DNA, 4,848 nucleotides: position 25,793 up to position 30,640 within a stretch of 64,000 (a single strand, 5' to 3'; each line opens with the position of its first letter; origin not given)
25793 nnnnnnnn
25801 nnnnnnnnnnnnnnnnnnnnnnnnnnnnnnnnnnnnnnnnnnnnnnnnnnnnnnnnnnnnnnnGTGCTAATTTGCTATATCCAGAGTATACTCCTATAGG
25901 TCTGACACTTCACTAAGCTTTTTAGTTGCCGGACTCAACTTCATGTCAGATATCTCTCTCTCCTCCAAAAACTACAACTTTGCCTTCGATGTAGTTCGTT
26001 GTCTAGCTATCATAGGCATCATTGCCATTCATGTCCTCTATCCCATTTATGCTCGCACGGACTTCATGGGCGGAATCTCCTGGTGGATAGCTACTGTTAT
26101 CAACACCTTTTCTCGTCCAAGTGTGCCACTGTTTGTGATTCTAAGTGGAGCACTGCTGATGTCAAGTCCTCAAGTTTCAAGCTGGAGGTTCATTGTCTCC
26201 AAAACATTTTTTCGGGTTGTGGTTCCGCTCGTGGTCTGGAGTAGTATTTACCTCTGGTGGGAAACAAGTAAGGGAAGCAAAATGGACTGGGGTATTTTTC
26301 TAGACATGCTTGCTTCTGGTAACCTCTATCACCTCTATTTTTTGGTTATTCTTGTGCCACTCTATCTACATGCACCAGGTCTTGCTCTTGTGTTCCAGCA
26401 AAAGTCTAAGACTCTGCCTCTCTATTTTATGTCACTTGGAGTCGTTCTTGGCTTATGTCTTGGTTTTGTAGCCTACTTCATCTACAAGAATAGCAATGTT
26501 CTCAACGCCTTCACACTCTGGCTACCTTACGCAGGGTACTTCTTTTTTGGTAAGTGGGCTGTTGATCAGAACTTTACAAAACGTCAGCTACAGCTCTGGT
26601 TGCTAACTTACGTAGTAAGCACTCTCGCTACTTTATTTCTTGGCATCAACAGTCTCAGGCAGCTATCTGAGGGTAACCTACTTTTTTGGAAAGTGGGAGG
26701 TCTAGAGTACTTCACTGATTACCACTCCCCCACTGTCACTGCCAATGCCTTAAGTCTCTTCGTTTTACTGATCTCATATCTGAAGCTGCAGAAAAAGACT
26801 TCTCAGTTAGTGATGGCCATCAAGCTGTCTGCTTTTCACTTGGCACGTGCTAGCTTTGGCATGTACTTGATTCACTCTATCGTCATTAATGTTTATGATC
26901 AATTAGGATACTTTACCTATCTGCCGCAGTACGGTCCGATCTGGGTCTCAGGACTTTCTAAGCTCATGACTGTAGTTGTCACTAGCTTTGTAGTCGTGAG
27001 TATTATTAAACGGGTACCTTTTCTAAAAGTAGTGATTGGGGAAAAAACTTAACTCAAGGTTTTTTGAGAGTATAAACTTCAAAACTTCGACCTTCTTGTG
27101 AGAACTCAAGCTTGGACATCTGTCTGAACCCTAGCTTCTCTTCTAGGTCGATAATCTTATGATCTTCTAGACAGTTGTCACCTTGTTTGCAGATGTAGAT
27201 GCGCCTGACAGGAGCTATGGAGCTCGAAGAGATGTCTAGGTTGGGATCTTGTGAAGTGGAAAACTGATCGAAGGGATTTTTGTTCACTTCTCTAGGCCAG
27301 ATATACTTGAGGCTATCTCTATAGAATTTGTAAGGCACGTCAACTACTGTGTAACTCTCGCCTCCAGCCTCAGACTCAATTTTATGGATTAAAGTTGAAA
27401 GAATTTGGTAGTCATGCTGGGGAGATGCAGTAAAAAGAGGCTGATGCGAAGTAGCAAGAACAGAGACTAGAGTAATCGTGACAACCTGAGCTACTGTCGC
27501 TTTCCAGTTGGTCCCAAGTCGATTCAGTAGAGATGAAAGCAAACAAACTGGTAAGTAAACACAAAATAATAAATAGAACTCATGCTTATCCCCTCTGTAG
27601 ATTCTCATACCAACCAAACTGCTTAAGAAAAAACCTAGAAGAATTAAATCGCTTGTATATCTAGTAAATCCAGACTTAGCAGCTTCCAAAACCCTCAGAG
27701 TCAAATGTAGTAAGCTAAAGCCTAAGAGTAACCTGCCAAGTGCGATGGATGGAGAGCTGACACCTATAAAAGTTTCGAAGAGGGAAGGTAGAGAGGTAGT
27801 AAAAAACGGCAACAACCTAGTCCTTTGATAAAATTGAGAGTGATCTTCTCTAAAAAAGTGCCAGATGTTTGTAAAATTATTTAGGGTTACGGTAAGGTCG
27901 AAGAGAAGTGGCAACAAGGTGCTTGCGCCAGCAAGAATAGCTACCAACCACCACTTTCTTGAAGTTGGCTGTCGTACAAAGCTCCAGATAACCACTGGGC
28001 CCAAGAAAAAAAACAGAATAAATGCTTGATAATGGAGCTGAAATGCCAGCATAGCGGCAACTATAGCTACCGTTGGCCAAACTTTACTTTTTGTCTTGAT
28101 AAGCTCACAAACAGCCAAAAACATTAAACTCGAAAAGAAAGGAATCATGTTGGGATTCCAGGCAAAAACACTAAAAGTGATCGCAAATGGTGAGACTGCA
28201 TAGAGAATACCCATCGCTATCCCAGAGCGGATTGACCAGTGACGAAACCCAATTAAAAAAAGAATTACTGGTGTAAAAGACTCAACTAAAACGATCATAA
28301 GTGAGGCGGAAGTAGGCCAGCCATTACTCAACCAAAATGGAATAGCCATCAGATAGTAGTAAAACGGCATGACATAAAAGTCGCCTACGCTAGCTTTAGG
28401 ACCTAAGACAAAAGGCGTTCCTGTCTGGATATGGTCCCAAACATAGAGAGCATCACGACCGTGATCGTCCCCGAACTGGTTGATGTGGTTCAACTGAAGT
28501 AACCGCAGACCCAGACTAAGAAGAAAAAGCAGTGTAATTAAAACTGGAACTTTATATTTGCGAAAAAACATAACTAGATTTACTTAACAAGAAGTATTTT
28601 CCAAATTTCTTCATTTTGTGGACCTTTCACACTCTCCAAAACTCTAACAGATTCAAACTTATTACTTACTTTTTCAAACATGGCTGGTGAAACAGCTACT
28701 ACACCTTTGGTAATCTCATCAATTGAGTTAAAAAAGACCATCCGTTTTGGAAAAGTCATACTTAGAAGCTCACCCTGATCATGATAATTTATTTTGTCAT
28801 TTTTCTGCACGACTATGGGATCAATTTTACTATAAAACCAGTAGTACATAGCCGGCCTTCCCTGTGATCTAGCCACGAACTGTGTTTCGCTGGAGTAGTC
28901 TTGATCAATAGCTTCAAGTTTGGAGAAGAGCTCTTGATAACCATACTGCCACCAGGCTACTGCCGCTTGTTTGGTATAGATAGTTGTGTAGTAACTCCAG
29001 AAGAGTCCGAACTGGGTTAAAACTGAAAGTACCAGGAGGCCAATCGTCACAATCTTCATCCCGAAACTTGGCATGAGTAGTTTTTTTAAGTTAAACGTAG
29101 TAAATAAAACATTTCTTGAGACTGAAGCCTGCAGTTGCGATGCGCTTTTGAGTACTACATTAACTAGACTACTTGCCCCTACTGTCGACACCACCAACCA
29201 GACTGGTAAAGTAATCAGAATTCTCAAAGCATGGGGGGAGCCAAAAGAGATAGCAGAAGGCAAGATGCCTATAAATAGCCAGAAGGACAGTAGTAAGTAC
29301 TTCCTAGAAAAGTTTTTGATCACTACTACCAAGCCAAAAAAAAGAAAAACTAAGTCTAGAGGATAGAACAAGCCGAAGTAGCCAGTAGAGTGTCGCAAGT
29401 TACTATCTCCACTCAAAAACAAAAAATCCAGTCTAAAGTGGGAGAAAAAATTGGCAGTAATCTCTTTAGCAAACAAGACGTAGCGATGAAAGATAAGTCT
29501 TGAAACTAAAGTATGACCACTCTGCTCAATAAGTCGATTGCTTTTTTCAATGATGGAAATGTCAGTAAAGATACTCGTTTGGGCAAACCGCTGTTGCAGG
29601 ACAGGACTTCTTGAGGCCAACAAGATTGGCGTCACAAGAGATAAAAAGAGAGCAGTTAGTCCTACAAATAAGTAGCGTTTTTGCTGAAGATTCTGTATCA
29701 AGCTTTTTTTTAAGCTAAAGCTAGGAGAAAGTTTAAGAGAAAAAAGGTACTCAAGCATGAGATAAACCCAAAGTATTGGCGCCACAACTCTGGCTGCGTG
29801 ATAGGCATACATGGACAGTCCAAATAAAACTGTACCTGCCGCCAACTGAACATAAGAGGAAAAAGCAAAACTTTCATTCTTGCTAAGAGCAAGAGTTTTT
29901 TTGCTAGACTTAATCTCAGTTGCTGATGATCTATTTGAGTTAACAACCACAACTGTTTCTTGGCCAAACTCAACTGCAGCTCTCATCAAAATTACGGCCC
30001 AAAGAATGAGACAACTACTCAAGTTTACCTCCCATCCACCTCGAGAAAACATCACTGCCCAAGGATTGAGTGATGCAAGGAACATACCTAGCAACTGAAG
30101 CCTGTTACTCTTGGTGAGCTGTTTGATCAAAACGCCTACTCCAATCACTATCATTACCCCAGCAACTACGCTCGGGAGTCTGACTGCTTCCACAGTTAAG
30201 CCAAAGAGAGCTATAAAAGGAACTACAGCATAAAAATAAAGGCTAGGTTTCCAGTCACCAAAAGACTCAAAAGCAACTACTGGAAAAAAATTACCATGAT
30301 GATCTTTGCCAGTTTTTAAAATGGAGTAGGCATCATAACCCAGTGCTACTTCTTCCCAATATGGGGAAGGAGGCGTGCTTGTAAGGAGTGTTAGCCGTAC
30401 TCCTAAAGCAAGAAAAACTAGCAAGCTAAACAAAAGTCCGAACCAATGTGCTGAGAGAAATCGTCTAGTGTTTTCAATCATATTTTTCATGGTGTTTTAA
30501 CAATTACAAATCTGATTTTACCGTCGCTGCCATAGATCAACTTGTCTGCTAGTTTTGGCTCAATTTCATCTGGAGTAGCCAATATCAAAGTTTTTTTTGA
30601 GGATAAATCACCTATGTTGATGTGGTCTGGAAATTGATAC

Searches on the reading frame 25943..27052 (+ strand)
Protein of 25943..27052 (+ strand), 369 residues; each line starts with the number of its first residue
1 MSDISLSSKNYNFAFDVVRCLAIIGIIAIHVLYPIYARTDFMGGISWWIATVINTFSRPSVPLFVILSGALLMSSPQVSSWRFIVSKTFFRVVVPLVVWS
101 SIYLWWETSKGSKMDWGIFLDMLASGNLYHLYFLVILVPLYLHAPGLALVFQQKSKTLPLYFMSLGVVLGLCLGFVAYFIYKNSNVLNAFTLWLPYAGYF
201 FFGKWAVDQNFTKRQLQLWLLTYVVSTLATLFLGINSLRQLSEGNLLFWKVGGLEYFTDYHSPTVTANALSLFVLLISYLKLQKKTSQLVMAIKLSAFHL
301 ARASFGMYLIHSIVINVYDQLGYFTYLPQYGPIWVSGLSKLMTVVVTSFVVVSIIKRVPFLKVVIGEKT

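Call 9: search_protein_families(library=pfam, proteins=[window:25943-27052:+], max_evalue=0.01)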
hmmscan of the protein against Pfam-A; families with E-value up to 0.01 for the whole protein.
window:25943-27052:+ (369 aa): 1 family
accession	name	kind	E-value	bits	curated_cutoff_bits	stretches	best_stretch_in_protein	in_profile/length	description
PF01757.29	Acyl_transf_3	-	2.5e-26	93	31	1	14-347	3-321/326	Acyltransferase domain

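Call 38: find_encoding_contigs(protein=window:25943-27052:+, flank=5000, max_places=10)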
Protein window:25943-27052:+ (369 aa): 2 contigs read that carry it; 1 place shown.
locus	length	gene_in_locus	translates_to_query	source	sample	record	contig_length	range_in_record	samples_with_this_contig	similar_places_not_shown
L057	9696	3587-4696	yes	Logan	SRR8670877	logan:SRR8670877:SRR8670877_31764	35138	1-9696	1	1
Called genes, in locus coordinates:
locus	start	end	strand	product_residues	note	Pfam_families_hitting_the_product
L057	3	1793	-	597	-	?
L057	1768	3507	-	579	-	-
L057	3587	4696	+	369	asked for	PF01757:Acyl_transf_3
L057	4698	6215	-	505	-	-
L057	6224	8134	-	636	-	-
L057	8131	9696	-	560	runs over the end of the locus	-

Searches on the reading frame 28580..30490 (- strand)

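Call 50: search_protein_families(library=pfam, proteins=[window:28580-30490:-], max_evalue=0.01)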
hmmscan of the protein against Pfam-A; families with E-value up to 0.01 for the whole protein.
window:28580-30490:- (636 aa): 1 family
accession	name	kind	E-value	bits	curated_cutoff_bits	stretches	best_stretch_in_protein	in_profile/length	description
PF13231.12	PMT_2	-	0.0021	18.7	26.1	1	81-172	2-93/160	Dolichyl-phosphate-mannose-protein mannosyltransferase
